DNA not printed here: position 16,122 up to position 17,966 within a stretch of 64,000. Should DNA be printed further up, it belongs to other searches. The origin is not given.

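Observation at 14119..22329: Candidate uncharacterised biosynthetic/export cluster: two radical SAM enzymes, a tandem methyltransferase and two transport systems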

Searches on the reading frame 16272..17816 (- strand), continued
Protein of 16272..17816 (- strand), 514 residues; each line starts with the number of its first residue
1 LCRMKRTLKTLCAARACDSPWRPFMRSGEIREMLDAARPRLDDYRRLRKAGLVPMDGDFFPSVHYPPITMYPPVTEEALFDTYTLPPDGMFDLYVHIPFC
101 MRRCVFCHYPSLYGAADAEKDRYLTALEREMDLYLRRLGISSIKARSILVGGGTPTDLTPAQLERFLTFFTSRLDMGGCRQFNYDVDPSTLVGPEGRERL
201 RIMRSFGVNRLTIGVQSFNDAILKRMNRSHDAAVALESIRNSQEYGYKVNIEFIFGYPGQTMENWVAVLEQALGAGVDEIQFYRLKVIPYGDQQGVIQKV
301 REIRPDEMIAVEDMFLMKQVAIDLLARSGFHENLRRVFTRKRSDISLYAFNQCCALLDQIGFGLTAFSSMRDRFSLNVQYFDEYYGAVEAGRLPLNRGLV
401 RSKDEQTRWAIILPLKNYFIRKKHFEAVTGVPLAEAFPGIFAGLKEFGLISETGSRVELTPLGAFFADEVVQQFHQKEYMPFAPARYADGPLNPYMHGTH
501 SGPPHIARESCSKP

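Call 41: search_solved_structures(query=A1, max_evalue=0.00001, show_alignments=2)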
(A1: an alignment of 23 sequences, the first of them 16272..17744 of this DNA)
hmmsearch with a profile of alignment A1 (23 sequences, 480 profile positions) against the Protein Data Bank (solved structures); distinct sequences matched with E-value up to 0.00001: 5.
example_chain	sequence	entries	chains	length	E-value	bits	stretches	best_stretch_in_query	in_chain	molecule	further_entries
1olt_A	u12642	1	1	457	4.7e-46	160.8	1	41-450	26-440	OXYGEN-INDEPENDENT COPROPORPHYRINOGEN III OXIDASE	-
9p2u_A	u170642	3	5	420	6.8e-24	87.7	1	62-265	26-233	Radical S-adenosylmethionine methyltransferase NocN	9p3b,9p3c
8avg_C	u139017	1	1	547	3.6e-06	29.3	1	176-236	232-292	Elongator complex protein 3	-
6qk7_C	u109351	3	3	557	4.4e-06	29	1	176-239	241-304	Elongator complex protein 3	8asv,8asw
2qgq_A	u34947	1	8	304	9.1e-06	27.9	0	184-298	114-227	Protein TM_1862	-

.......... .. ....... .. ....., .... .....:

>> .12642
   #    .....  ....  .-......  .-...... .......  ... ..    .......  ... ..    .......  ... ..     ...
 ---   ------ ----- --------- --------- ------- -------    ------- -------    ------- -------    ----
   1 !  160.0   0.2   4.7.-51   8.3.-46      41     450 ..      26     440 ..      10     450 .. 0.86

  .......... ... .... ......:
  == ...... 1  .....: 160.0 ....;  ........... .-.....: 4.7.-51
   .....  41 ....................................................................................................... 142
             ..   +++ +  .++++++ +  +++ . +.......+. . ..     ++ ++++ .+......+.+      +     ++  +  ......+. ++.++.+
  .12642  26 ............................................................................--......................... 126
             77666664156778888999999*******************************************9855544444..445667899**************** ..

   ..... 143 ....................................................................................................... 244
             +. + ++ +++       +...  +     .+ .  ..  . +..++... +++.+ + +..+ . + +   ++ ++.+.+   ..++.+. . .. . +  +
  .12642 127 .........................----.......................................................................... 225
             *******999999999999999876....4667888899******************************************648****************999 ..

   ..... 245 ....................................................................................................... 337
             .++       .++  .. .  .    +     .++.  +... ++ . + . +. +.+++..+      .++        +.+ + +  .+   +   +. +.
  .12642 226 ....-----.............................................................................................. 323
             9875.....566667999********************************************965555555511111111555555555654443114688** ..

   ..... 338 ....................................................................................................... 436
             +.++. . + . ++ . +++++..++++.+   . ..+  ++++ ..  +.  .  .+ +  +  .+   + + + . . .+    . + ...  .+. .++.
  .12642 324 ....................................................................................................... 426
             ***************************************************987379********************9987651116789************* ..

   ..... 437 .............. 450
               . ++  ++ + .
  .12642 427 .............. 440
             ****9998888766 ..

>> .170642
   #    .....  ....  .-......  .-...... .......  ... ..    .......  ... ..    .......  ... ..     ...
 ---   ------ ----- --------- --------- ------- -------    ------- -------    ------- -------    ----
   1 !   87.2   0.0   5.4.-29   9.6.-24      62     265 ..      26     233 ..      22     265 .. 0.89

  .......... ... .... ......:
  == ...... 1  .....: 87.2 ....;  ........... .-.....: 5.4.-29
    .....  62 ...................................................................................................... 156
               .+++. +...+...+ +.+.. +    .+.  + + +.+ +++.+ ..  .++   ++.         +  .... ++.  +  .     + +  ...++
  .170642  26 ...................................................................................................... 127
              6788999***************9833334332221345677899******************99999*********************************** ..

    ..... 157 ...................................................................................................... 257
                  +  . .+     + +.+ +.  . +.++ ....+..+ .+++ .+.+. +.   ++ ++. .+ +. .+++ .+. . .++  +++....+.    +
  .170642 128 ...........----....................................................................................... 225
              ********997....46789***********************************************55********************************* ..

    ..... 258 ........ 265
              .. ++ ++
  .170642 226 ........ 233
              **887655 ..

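Call 43: search_protein_families(library=ncbifam, proteins=[L005:4625-5653:+, L003:9536-10576:+, L072:11476-12540:+, L010:8959-9999:+, L002:6992-7990:+], max_evalue=1e-15)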
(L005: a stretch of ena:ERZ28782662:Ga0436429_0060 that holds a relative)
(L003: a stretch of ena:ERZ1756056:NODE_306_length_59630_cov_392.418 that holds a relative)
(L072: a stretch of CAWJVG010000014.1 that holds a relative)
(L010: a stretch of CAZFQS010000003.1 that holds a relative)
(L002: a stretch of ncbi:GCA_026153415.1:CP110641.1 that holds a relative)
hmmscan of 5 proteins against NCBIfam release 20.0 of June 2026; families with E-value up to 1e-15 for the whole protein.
L005:4625-5653:+ (342 aa): 4 families
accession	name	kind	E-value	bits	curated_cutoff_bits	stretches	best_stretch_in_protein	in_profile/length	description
TIGR03956.1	rSAM_HydE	equivalog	2.2e-72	244.2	254.6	1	13-308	9-309/340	[FeFe] hydrogenase H-cluster radical SAM maturase HydE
TIGR03910.1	pyrrolys_PylB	equivalog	4e-38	131.2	348.2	1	8-291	11-299/347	methylornithine synthase PylB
TIGR00433.2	bioB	equivalog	7.8e-31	107.5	225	1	14-288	2-281/307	biotin synthase BioB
TIGR02351.2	thiH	equivalog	9.4e-16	57.8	380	0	10-318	30-345/364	2-iminoacetate synthase ThiH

L003:9536-10576:+ (346 aa): 3 families
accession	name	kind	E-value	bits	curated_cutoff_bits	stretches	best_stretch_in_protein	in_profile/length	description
TIGR03956.1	rSAM_HydE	equivalog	6.4e-68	229.5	254.6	1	22-316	19-316/340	[FeFe] hydrogenase H-cluster radical SAM maturase HydE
TIGR03910.1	pyrrolys_PylB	equivalog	7.2e-37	127.1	348.2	1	16-294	20-303/347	methylornithine synthase PylB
TIGR00433.2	bioB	equivalog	6.5e-22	78.1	225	1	17-287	6-281/307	biotin synthase BioB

L072:11476-12540:+ (354 aa): 3 families
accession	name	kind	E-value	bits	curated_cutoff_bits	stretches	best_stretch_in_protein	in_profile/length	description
TIGR03956.1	rSAM_HydE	equivalog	2.2e-66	224.4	254.6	1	46-327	25-307/340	[FeFe] hydrogenase H-cluster radical SAM maturase HydE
TIGR03910.1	pyrrolys_PylB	equivalog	2.2e-33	115.6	348.2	1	38-314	23-301/347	methylornithine synthase PylB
TIGR00433.2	bioB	equivalog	1.8e-25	89.9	225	1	35-309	5-281/307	biotin synthase BioB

L010:8959-9999:+ (346 aa): 4 families
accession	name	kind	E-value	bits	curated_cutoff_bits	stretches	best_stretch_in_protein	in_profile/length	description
TIGR03956.1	rSAM_HydE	equivalog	7.7e-58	196.3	254.6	1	27-314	19-305/340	[FeFe] hydrogenase H-cluster radical SAM maturase HydE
TIGR03910.1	pyrrolys_PylB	equivalog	2.3e-26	92.5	348.2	1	26-298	25-297/347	methylornithine synthase PylB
TIGR00433.2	bioB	equivalog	5.1e-26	91.6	225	1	32-299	15-283/307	biotin synthase BioB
TIGR03957.1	rSAM_HmdB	equivalog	7.1e-16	58.3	320.9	0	34-308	16-291/317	5,10-methenyltetrahydromethanopterin hydrogenase cofactor biosynthesis protein HmdB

L002:6992-7990:+ (332 aa): 6 families
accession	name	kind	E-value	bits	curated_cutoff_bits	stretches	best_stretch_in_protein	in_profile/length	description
TIGR03956.1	rSAM_HydE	equivalog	1.7e-64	218.2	254.6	1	24-308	22-305/340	[FeFe] hydrogenase H-cluster radical SAM maturase HydE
TIGR00433.2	bioB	equivalog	8.8e-36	123.7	225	1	22-293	11-283/307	biotin synthase BioB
TIGR03910.1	pyrrolys_PylB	equivalog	2.7e-32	112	348.2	1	8-292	12-297/347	methylornithine synthase PylB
NF006308.0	PRK08508.1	equivalog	2.6e-20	72.8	377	1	59-295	14-251/279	biotin synthase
TIGR03957.1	rSAM_HmdB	equivalog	1.1e-19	70.8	320.9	1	31-302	19-291/317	5,10-methenyltetrahydromethanopterin hydrogenase cofactor biosynthesis protein HmdB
TIGR02351.2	thiH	equivalog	5.2e-17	62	380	1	35-224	57-250/364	2-iminoacetate synthase ThiH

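Call 44: find_encoding_contigs(protein=P0114, flank=9000, max_places=1)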
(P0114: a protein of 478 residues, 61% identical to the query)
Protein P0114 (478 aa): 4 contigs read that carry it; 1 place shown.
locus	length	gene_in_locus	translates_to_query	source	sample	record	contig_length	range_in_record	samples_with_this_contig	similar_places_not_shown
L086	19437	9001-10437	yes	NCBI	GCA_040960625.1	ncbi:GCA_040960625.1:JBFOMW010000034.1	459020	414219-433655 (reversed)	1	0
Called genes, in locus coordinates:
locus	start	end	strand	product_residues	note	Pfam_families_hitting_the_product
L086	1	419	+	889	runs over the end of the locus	PF14522:Cytochrome_C7 (faint), PF14537:Cytochrom_c3_2 (faint)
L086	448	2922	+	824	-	PF18565:Glyco_hydro2_C5 (faint), PF17789:MG4 (faint), PF02369:Big_1, PF09134:Invasin_D3, PF02369:Big_1, PF09134:Invasin_D3 (weak)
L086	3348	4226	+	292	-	PF01209:Ubie_methyltran (weak), PF08241:Methyltransf_11, PF08242:Methyltransf_12, PF13489:Methyltransf_23, PF13649:Methyltransf_25, PF13847:Methyltransf_31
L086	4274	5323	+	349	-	PF05175:MTS (weak), PF13489:Methyltransf_23, PF13847:Methyltransf_31, PF08242:Methyltransf_12 (weak), PF13649:Methyltransf_25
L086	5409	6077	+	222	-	-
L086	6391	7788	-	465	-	-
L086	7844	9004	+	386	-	PF04055:Radical_SAM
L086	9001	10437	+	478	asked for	PF04055:Radical_SAM, PF06969:HemN_C (faint)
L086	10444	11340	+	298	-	PF00892:EamA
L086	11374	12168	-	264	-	PF13462:Thioredoxin_4, PF01323:DSBA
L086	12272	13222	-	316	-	PF00682:HMGL-like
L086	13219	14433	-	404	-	PF00291:PALP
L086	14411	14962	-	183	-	PF14512:TM1586_NiRdase (weak), PF00881:Nitroreductase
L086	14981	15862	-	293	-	PF00892:EamA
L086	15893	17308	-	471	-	PF04055:Radical_SAM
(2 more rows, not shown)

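Call 45: find_encoding_contigs(protein=P0015, flank=9000, max_places=1)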
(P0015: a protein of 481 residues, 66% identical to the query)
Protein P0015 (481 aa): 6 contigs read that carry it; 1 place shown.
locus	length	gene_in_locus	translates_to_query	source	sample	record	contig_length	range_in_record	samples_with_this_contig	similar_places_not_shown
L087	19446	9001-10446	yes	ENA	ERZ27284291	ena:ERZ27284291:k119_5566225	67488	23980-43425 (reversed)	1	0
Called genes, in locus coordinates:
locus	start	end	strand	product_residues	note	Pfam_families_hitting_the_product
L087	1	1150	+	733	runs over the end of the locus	PF13004:BACON (faint), PF19190:BACON_2 (weak), PF22076:Cep192_D6 (faint), PF22544:HYDIN_VesB_CFA65-like_Ig (faint), PF21223:TPPII_Ig-like-1 (faint), PF19190:BACON_2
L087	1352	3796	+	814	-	PF13620:CarboxypepD_reg, PF13715:CarbopepD_reg_2, PF07715:Plug, PF00593:TonB_dep_Rec_b-barrel, PF25183:OMP_b-brl_4 (faint)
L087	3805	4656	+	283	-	PF14054:DUF4249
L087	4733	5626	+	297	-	PF00892:EamA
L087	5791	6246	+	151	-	-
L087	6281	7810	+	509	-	PF17957:Big_7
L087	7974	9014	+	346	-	PF04055:Radical_SAM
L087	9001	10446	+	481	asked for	PF04055:Radical_SAM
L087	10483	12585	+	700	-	PF08241:Methyltransf_11, PF08242:Methyltransf_12, PF13649:Methyltransf_25, PF13847:Methyltransf_31, PF01209:Ubie_methyltran, PF08241:Methyltransf_11, PF13649:Methyltransf_25, PF13847:Methyltransf_31, +16 more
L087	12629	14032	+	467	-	PF13520:AA_permease_2, PF00324:AA_permease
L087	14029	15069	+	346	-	-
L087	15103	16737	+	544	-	PF25917:BSH_RND, PF25973:BSH_CzcB, PF25954:Beta-barrel_RND_2, PF25990:Beta-barrel_YknX (weak)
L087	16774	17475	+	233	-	PF02463:SMC_N (faint), PF00005:ABC_tran, PF13304:AAA_21 (faint)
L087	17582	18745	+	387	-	PF12704:MacB_PCD, PF02687:FtsX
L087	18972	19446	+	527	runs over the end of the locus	PF00682:HMGL-like, PF22617:HCS_D2, PF08502:LeuA_dimer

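Call 46: find_encoding_contigs(protein=P0006, flank=10000, max_places=2)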
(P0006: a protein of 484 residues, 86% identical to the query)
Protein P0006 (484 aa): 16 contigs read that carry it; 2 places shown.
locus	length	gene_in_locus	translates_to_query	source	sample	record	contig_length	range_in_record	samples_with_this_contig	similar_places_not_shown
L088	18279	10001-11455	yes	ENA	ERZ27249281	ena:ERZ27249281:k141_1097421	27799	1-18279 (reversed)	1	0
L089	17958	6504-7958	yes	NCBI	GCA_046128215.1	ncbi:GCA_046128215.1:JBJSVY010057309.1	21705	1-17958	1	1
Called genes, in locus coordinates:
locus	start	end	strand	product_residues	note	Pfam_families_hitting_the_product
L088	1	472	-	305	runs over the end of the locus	PF04187:Cofac_haem_bdg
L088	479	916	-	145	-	PF06803:DUF1232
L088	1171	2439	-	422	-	PF00275:EPSP_synthase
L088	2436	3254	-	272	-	PF08501:Shikimate_dh_N, PF01488:Shikimate_DH (weak), PF18317:SDH_C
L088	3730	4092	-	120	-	PF09719:C_GCAxxG_C_C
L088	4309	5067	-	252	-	PF01202:SKI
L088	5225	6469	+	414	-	PF25917:BSH_RND, PF25919:BSH_CusB (weak), PF25973:BSH_CzcB, PF25881:HH_YBHG (weak), PF25885:HH_EMRA (weak), PF25876:HH_MFP_RND (weak), PF25954:Beta-barrel_RND_2, PF25990:Beta-barrel_YknX (weak), +1 more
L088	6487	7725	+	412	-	PF12704:MacB_PCD, PF02687:FtsX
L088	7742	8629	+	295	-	PF00892:EamA, PF03151:TPT (faint), PF00892:EamA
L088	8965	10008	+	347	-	PF04055:Radical_SAM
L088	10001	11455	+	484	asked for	PF04055:Radical_SAM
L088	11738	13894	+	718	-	PF01209:Ubie_methyltran, PF01135:PCMT, PF13649:Methyltransf_25, PF13847:Methyltransf_31, PF08241:Methyltransf_11, PF08242:Methyltransf_12, PF13649:Methyltransf_25, PF13847:Methyltransf_31, +12 more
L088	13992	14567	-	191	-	PF00685:Sulfotransfer_1 (faint), PF13469:Sulfotransfer_3 (weak)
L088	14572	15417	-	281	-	-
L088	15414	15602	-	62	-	-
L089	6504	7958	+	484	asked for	PF04055:Radical_SAM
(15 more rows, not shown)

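Call 47: search_protein_families(library=padloc, proteins=[window:16272-17744:-], max_evalue=0.001)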
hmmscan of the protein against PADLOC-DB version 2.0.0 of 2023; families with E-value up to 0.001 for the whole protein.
window:16272-17744:- (490 aa): 0 families

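Call 58: search_dna_similar(query=window:16272-17744:-, collection=plasmids, mode=protein, max_evalue=1e-40, max_rows=15)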
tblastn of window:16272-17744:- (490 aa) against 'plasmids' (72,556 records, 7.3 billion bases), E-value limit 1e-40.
Records with a match: 4; places in all: 4; records where one place covers at least 80% of the query: 4.
Best place of each record, by identity: <60% 4.
By first word of the organism name: Bradyrhizobium 4.
By predicted mobility (MOB-suite, as given by PLSDB): conjugative 4.
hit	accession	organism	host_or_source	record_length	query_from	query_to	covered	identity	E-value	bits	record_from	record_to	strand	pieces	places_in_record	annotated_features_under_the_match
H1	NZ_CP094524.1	Bradyrhizobium sp. ISRA443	Arachis hypogaea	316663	6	474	96%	57.2%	7e-171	540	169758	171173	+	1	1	coproporphyrinogen-III oxidase family protein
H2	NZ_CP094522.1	Bradyrhizobium sp. ISRA437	Arachis hypogaea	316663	6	474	96%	57.2%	7e-171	540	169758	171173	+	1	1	coproporphyrinogen-III oxidase family protein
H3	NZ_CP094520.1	Bradyrhizobium sp. ISRA436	Arachis hypogaea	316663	6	474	96%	57.2%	7e-171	540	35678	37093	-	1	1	coproporphyrinogen-III oxidase family protein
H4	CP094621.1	Bradyrhizobium sp. ISRA435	Arachis hypogaea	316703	6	474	96%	57.2%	7e-171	540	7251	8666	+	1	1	coproporphyrinogen III oxidase family protein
